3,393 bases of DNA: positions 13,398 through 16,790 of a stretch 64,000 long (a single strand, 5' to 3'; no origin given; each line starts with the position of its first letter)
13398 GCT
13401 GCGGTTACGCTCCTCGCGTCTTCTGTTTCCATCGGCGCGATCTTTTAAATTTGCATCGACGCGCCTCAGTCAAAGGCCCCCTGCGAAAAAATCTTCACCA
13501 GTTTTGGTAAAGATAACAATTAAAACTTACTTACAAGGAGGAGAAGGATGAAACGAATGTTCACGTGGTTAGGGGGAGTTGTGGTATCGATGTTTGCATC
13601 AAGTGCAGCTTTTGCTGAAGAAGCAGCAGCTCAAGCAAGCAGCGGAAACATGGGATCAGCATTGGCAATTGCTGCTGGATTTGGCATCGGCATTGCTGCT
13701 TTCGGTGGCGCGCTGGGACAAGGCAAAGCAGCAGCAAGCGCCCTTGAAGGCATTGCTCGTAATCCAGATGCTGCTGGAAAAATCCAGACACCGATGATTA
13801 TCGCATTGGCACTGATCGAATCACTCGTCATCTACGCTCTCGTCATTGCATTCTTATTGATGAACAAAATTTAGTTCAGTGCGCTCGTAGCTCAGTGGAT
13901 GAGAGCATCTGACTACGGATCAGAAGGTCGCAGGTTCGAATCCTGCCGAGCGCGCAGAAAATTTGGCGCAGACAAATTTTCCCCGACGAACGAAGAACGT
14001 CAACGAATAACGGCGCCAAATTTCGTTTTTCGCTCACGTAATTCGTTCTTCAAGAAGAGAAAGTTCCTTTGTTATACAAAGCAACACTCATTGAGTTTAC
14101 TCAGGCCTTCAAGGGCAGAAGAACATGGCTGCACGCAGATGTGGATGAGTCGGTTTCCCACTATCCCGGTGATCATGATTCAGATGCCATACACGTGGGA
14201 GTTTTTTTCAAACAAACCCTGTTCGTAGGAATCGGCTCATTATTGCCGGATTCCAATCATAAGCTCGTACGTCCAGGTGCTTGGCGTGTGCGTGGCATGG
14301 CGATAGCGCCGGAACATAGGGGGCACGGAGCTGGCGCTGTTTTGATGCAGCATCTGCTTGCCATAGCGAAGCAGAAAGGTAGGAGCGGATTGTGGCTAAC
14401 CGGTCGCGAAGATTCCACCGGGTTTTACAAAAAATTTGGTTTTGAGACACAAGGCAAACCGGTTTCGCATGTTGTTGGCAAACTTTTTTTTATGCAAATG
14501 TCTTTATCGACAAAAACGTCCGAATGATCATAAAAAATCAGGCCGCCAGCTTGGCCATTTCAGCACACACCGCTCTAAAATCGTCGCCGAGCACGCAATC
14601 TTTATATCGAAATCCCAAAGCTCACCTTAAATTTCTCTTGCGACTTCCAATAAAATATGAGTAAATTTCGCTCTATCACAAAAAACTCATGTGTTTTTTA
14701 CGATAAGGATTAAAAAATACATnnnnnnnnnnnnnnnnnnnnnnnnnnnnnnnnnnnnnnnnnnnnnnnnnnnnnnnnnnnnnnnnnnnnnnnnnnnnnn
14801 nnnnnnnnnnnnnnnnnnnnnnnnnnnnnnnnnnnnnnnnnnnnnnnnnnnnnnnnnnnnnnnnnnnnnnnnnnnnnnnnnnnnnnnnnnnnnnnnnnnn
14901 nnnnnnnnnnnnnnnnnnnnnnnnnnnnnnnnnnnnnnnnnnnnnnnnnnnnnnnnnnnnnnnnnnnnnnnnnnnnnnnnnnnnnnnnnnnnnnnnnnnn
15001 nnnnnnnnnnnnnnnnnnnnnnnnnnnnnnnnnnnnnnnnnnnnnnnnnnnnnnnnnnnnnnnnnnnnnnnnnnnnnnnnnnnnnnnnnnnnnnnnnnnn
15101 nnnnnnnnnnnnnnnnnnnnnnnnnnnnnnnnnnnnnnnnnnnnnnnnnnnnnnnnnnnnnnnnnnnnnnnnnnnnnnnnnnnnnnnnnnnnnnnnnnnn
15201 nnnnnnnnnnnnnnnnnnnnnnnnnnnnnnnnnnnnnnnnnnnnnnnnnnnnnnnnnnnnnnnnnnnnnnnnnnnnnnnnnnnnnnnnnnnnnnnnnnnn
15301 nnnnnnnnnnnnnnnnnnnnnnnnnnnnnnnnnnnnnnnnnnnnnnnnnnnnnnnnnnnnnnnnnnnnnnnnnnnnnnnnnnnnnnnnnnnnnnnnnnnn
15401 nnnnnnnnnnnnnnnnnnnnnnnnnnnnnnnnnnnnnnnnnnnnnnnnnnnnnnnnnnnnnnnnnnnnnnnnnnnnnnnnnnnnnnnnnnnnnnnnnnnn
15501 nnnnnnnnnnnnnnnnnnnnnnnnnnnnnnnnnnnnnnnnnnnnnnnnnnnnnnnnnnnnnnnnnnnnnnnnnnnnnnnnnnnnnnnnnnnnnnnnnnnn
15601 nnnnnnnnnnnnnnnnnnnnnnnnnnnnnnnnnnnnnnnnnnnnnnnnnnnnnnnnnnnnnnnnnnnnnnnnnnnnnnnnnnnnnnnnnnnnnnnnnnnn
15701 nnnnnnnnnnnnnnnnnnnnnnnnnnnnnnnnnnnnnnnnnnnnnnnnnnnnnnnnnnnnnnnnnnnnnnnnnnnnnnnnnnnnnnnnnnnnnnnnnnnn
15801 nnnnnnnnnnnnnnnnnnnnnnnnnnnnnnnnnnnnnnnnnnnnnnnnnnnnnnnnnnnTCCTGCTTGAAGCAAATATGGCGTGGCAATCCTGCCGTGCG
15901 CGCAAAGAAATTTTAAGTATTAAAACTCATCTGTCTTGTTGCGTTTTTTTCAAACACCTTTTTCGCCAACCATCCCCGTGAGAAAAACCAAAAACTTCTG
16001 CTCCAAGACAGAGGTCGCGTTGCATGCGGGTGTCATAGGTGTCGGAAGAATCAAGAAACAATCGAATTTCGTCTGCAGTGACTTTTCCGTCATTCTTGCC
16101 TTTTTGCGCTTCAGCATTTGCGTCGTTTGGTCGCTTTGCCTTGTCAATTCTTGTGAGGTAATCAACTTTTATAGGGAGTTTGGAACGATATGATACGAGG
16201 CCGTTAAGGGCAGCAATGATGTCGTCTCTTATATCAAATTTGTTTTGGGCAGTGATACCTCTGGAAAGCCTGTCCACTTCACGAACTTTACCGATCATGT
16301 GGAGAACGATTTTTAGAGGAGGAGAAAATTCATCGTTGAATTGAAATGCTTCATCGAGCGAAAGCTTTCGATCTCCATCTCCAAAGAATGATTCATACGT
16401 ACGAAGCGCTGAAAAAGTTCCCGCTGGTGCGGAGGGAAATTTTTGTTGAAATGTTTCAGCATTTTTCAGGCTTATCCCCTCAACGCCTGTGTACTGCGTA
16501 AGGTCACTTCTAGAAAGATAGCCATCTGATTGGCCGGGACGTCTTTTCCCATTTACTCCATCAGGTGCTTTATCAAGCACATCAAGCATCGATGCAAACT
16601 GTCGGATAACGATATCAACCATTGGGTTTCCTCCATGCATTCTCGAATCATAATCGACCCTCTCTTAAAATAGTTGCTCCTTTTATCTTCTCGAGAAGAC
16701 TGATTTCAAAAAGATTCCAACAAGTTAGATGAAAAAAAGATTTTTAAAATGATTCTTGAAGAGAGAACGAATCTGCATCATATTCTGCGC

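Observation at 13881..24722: tRNA-Arg followed by two degenerate copies of its 3' end: tandem, integrase-less island remnants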

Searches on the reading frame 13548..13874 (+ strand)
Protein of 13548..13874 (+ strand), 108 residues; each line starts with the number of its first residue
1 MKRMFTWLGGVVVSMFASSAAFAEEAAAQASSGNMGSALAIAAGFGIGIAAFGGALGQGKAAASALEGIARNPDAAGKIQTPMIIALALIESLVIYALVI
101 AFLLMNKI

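Call 8: search_protein_families(library=pfam, proteins=[window:13548-13874:+], max_evalue=0.01)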
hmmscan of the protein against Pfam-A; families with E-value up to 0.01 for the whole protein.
window:13548-13874:+ (108 aa): 1 family
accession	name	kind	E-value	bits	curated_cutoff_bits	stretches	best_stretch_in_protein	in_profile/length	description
PF00137.26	ATP-synt_C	-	1.4e-18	67.3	24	1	41-104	1-60/60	ATP synthase subunit C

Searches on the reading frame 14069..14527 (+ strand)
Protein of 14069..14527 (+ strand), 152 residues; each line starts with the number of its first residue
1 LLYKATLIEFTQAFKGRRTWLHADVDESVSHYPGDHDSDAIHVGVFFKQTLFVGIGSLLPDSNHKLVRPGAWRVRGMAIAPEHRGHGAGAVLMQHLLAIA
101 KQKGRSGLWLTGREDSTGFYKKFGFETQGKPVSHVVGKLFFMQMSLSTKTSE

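Call 7: search_protein_families(library=pfam, proteins=[window:14069-14527:+], max_evalue=0.01)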
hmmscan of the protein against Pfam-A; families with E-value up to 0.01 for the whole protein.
window:14069-14527:+ (152 aa): 5 families
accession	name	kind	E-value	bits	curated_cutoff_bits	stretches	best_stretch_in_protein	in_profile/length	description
PF00583.31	Acetyltransf_1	-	1.5e-13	51.5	20.7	1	18-125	14-116/116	Acetyltransferase (GNAT) family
PF13508.13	Acetyltransf_7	-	3e-11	44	27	1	53-126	15-83/84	Acetyltransferase (GNAT) domain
PF13673.13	Acetyltransf_10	-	3e-08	34.2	23.6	1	38-134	28-116/128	Acetyltransferase (GNAT) domain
PF13527.13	Acetyltransf_9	-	7.4e-06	26.4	25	1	74-127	75-126/127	Acetyltransferase (GNAT) domain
PF08445.16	FR47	-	0.001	19.4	22.1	1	76-128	26-80/86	FR47-like protein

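Call 22: search_protein_families(library=ncbifam, proteins=[window:14069-14527:+], max_evalue=0.01)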
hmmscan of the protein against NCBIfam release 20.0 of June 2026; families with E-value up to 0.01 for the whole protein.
window:14069-14527:+ (152 aa): 9 families
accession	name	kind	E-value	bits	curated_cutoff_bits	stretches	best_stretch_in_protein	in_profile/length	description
NF040501.1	resist_ArsN2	equivalog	1.2e-06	28.2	125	1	74-128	51-104/133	arsenic resistance N-acetyltransferase ArsN2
TIGR01575.1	rimI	equivalog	4.2e-06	26.9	86.4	1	74-128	58-115/132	ribosomal protein S18-alanine N-acetyltransferase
NF000487.1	stat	exception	1.1e-05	25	420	1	74-112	107-145/189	streptothricin N-acetyltransferase STAT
NF005921.0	PRK07922.1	equivalog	3.5e-05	23.5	180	1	73-136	73-135/170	amino-acid N-acetyltransferase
NF007807.0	PRK10514.1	equivalog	0.00018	21.5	134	1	77-138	76-135/147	acetyltransferase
NF007025.1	PRK09491.1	equivalog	0.0003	20.7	173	1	77-126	68-120/145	ribosomal protein S18-alanine N-acetyltransferase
NF040503.1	resist_ArsN1a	equivalog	0.0044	16.8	170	1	79-129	84-137/159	arsinothricin resistance N-acetyltransferase ArsN1 family A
NF053587.1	SpmdActasePaiA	equivalog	0.0047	16.7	250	1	77-130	96-152/172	spermidine/spermine N(1)-acetyltransferase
NF033078.2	AAC_6p_Ia_fam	equivalog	0.0054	16.6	265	1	70-115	74-118/181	AAC(6')-Ia family aminoglycoside 6'-N-acetyltransferase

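Call 23: search_protein_families(library=phrogs, proteins=[window:14069-14527:+], max_evalue=0.01)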
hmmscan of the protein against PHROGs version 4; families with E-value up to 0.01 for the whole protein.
window:14069-14527:+ (152 aa): 4 families
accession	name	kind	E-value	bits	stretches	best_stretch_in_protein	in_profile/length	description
phrog_1249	-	other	6e-09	36.9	1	76-136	94-157/180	acetyltransferase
phrog_1758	-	other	9.5e-05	23.4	1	73-144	101-176/184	acetyltransferase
phrog_3810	-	other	9.6e-05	23.4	1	73-128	87-145/155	acetyltransferase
phrog_8663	-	unknown function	0.0074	16.3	1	67-103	215-251/314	-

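Call 49: search_protein_families(library=padloc, proteins=[window:14069-14527:+], max_evalue=0.01)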
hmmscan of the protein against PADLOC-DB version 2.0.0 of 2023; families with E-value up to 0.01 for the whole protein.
window:14069-14527:+ (152 aa): 0 families

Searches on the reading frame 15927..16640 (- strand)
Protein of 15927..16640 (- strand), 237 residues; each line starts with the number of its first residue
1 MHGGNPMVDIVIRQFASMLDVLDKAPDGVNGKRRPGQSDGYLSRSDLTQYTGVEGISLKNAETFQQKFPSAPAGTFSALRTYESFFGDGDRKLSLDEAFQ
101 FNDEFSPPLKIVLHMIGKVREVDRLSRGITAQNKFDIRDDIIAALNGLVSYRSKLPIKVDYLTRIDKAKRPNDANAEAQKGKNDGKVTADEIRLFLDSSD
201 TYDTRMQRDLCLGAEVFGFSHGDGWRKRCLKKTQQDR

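Call 7: search_protein_families(library=pfam, proteins=[window:15927-16640:-], max_evalue=0.01)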
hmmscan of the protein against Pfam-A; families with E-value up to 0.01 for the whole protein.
window:15927-16640:- (237 aa): 0 families

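Call 22: search_protein_families(library=ncbifam, proteins=[window:15927-16640:-], max_evalue=0.01)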
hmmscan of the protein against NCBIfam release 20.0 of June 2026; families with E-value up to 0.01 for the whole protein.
window:15927-16640:- (237 aa): 0 families

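Call 23: search_protein_families(library=phrogs, proteins=[window:15927-16640:-], max_evalue=0.01)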
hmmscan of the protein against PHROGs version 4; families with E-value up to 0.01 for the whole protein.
window:15927-16640:- (237 aa): 0 families

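Call 49: search_protein_families(library=padloc, proteins=[window:15927-16640:-], max_evalue=0.01)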
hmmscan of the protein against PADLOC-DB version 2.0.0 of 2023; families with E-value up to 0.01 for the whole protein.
window:15927-16640:- (237 aa): 0 families

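Call 69: search_protein_representatives(protein=window:15927-16622:-)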
Query: 231 residues. Proteins with E-value up to 0.001 (for the whole library): 2; up to 1e-10: 1; up to 1e-30: 1. The best 2 are listed.
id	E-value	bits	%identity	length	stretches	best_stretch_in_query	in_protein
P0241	4.0e-150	513.6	100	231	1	1-231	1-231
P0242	4.9e-05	39.2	29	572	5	150-223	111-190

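Call 90: predict_structure(protein=window:15927-16622:-)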
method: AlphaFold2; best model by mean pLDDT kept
length: 231 residues; sequences in the alignment: 1
mean_pLDDT: 50.7   pTM: 0.53
mean pLDDT of the five models: 50.7, 47.2, 37.2, 34.2, 32.8
residues with pLDDT >= 90: 0; 70-90: 5; 50-70: 122; < 50: 104
segments of 3 or more residues with pLDDT < 50: 1-4, 20-52, 147-195, 212-220, 226-231
pLDDT, mean of each block of 10 residues (from residue 1): 49 54 37 41 44 58 61 66 59 68 64 59 55 63 47 34 34 33 41 47 56 46 49 33
secondary structure, 60 per line:
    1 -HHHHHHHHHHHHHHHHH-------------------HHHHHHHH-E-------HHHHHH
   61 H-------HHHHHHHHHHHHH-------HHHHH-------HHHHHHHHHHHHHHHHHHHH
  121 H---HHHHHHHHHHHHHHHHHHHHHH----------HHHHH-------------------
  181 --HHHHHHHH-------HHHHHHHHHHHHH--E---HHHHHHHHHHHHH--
elements in order: H2-18 H38-45 H55-61 H69-81 H89-93 H101-121 H125-146 H157-161 H183-190 H198-210 H217-229
